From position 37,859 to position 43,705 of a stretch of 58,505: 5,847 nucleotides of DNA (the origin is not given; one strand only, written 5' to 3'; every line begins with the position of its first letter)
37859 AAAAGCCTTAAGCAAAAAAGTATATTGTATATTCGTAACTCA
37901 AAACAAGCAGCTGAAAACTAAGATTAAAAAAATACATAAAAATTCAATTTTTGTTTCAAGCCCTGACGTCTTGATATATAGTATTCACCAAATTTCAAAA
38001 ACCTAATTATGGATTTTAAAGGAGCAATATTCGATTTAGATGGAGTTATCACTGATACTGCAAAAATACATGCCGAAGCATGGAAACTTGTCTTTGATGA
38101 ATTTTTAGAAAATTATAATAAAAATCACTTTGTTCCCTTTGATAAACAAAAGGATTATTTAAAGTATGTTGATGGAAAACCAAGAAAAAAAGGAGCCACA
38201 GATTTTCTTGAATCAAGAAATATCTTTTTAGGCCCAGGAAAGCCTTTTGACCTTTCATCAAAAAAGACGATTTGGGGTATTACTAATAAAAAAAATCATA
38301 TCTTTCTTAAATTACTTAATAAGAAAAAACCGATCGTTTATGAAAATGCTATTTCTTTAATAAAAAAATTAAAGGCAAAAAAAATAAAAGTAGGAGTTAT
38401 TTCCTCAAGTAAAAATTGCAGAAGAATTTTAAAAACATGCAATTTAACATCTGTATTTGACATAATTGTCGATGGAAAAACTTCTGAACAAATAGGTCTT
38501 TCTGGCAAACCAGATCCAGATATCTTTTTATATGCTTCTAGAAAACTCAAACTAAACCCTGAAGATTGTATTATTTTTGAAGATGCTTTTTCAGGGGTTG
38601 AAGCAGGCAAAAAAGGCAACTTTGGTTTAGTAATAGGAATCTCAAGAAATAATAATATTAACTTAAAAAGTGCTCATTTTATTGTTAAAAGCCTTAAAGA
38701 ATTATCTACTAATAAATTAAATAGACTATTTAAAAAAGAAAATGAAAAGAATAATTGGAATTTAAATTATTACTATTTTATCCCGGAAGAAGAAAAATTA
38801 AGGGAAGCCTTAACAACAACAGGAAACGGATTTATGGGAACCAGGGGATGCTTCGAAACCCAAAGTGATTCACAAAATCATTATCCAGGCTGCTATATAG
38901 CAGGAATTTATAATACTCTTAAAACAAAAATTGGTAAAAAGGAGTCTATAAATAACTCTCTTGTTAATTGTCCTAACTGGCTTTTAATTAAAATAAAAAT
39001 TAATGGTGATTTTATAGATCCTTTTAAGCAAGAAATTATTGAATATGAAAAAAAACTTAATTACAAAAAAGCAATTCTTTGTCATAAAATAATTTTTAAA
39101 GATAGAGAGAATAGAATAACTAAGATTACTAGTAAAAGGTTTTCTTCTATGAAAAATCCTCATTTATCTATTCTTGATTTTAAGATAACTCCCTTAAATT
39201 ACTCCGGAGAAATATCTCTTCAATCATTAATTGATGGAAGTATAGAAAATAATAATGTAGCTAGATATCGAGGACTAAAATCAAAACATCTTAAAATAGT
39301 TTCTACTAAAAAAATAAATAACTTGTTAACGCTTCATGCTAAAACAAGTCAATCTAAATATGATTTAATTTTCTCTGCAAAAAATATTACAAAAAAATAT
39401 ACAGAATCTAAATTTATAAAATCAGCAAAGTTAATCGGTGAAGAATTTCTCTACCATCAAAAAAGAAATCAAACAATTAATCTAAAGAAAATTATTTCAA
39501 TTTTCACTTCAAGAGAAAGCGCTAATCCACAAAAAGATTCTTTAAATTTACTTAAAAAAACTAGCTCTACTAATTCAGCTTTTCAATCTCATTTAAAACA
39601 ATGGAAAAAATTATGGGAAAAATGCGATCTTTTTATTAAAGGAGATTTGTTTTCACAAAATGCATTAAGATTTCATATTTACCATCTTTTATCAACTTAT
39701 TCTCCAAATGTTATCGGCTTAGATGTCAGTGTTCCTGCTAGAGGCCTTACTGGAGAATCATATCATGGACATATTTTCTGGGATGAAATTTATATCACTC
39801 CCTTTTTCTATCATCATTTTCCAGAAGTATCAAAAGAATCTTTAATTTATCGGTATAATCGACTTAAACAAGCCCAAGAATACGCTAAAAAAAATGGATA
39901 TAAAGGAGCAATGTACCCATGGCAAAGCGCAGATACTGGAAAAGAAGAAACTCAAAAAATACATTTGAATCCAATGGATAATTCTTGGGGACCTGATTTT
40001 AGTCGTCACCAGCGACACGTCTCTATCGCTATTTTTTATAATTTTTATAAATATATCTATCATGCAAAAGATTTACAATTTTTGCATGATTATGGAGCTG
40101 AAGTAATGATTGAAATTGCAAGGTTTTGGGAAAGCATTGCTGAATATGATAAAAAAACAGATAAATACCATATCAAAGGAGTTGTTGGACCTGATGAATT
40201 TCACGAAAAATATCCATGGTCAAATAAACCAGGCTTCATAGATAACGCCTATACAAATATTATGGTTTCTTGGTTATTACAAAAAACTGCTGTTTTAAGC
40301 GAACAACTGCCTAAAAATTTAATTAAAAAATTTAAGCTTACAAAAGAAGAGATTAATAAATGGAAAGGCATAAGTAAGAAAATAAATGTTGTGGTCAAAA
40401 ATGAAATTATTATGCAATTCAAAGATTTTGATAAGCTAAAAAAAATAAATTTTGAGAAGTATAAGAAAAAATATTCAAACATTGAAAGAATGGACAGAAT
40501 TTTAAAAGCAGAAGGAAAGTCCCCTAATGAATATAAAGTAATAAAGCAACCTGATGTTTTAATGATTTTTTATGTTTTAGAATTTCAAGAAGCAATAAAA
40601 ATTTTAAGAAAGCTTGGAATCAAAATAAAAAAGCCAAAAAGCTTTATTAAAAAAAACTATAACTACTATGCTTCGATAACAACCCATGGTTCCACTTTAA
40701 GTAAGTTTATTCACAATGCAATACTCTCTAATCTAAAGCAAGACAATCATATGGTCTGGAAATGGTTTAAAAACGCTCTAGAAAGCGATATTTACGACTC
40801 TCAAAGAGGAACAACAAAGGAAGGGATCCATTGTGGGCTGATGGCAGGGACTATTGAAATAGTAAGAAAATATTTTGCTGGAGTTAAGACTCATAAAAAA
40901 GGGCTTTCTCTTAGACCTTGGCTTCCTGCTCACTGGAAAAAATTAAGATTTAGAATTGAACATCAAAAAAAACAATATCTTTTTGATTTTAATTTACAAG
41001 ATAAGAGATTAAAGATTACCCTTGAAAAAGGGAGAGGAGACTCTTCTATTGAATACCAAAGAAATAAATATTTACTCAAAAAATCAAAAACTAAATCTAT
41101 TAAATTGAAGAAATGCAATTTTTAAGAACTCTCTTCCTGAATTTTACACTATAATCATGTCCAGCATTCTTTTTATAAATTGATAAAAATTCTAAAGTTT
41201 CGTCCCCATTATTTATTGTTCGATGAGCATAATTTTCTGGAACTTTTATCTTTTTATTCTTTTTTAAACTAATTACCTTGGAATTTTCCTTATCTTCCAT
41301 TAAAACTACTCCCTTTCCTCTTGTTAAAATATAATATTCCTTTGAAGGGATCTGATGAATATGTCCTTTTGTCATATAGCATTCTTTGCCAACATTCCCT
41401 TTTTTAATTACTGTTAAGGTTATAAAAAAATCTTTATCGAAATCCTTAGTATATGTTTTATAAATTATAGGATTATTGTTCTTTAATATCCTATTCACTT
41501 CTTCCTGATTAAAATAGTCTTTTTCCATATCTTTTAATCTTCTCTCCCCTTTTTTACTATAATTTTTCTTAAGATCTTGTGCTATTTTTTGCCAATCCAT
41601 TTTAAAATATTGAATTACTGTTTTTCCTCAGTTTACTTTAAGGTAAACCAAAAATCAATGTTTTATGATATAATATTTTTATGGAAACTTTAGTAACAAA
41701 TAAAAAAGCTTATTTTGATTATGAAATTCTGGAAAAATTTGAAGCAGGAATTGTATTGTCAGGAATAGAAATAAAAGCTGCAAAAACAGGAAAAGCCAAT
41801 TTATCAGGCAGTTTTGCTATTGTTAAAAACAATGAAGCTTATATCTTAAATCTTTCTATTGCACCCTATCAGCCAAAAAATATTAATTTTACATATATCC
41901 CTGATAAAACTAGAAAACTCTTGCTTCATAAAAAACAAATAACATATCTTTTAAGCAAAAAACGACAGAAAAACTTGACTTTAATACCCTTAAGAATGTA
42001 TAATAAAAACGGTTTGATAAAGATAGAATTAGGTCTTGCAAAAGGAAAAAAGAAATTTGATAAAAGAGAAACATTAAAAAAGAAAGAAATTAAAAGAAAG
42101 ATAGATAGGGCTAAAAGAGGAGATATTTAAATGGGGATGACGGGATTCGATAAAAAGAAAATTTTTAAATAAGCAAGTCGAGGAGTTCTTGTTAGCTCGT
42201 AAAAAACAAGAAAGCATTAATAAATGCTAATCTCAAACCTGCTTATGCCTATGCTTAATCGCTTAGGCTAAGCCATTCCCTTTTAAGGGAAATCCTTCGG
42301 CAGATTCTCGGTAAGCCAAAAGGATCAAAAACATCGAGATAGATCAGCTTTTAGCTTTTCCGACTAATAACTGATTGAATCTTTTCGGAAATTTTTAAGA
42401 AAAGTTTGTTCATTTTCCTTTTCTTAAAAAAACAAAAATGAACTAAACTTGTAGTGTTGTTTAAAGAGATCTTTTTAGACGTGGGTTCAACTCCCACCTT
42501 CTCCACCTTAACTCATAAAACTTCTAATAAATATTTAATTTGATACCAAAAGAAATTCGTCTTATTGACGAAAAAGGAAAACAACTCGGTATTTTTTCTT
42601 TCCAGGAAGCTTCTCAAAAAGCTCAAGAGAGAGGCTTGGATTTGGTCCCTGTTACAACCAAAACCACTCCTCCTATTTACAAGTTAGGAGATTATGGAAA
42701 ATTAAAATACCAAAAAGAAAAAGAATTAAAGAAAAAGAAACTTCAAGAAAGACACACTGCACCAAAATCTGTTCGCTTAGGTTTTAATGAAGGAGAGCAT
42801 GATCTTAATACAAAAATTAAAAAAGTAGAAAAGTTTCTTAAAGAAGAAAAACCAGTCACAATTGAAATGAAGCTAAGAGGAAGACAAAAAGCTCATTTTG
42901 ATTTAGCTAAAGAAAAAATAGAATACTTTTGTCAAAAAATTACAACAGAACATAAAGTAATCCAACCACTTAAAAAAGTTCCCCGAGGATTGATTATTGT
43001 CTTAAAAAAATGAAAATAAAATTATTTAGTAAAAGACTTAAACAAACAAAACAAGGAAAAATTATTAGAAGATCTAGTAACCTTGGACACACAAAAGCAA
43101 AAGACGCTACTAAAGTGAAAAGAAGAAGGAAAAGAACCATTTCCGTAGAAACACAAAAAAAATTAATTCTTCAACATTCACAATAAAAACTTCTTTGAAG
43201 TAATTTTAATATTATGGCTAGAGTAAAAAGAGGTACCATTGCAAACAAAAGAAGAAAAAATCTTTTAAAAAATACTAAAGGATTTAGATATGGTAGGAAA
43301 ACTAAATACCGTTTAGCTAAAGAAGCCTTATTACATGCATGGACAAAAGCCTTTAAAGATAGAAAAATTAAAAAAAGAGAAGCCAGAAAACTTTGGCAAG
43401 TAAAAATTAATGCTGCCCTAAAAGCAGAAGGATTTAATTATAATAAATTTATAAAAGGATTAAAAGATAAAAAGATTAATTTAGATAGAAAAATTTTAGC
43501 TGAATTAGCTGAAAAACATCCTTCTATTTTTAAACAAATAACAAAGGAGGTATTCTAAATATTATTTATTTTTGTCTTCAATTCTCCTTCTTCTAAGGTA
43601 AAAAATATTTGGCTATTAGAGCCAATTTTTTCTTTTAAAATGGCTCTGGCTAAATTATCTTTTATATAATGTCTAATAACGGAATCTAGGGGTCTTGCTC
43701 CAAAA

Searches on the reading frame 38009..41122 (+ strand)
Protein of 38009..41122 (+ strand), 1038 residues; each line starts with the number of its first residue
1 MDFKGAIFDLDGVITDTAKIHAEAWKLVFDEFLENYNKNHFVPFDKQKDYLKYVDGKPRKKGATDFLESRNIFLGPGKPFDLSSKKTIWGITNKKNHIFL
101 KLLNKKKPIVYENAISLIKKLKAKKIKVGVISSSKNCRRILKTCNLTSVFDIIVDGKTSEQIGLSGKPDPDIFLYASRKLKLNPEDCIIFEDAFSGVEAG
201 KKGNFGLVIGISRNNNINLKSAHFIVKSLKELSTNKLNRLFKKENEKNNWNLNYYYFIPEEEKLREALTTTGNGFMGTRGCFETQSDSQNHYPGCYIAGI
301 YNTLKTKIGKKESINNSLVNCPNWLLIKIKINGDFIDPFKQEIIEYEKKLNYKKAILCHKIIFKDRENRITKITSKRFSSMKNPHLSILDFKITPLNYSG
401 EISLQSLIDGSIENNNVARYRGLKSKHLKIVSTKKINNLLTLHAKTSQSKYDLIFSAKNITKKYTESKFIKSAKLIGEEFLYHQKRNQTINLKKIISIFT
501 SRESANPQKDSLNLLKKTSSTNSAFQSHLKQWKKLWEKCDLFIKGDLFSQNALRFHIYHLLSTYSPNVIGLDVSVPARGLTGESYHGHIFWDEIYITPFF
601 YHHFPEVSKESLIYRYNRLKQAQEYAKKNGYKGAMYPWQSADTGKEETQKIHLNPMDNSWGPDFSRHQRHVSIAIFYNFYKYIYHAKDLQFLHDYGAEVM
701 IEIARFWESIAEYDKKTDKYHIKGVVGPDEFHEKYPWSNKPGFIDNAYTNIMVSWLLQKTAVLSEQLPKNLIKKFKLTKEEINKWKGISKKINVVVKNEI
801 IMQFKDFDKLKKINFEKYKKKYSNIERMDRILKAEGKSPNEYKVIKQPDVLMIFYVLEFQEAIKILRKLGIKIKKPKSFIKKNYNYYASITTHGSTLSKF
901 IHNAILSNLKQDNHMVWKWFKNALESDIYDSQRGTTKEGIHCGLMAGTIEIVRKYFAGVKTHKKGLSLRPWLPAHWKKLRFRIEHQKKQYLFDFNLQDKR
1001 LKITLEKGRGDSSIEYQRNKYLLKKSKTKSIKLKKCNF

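Call 42: search_protein_families(library=pfam, proteins=[window:38009-41122:+], max_evalue=0.0001)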
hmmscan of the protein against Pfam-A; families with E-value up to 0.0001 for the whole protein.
window:38009-41122:+ (1038 aa): 5 families
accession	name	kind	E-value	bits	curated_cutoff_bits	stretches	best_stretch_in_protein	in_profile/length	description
PF03632.21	Glyco_hydro_65m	-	4.6e-114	381.7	27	1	554-949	1-370/371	Glycosyl hydrolase family 65 central catalytic domain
PF03636.21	Glyco_hydro_65N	-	2.5e-56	191.4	26.6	1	257-502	5-233/233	Glycosyl hydrolase family 65, N-terminal domain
PF00702.32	Hydrolase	-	7.6e-23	82.3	26.4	1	4-202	2-189/191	haloacid dehalogenase-like hydrolase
PF13419.12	HAD_2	-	8.3e-23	81.9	23.8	1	7-204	2-172/178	Haloacid dehalogenase-like hydrolase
PF03633.20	Glyco_hydro_65C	-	1.4e-05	25.2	22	1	960-1015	2-54/62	Glycosyl hydrolase family 65, C-terminal domain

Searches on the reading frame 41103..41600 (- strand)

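Call 42: search_protein_families(library=pfam, proteins=[window:41103-41600:-], max_evalue=0.0001)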
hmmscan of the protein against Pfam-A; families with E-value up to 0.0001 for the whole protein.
window:41103-41600:- (166 aa): 2 families
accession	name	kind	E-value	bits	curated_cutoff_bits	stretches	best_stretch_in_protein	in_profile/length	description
PF06560.17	GPI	-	3.6e-19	69.2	20.7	1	57-153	49-155/182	Glucose-6-phosphate isomerase (GPI)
PF07883.17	Cupin_2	-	3.4e-05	23.9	27.2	1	80-142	14-70/70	Cupin domain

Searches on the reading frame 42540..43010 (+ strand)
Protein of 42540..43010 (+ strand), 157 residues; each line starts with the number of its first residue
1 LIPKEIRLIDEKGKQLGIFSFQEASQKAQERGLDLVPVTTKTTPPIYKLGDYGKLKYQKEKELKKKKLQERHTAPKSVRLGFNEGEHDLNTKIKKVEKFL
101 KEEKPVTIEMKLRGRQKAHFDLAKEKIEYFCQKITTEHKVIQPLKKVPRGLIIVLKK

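Call 42: search_protein_families(library=pfam, proteins=[window:42540-43010:+], max_evalue=0.0001)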
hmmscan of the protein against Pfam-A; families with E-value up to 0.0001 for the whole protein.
window:42540-43010:+ (157 aa): 2 families
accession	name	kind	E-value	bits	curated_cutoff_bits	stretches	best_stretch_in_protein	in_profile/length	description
PF05198.21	IF3_N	-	5.1e-22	78.3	26.9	1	4-65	8-69/70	Translation initiation factor IF-3, N-terminal domain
PF00707.27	IF3_C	-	1.9e-14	53.8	34.8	1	76-156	4-84/86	Translation initiation factor IF-3, C-terminal domain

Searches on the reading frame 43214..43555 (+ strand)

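Call 42: search_protein_families(library=pfam, proteins=[window:43214-43555:+], max_evalue=0.0001)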
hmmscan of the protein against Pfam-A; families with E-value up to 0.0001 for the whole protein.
window:43214-43555:+ (114 aa): 1 family
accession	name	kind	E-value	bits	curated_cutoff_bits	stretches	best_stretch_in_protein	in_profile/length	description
PF00453.23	Ribosomal_L20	-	6.8e-34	116.7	30.8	1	3-109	1-107/107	Ribosomal protein L20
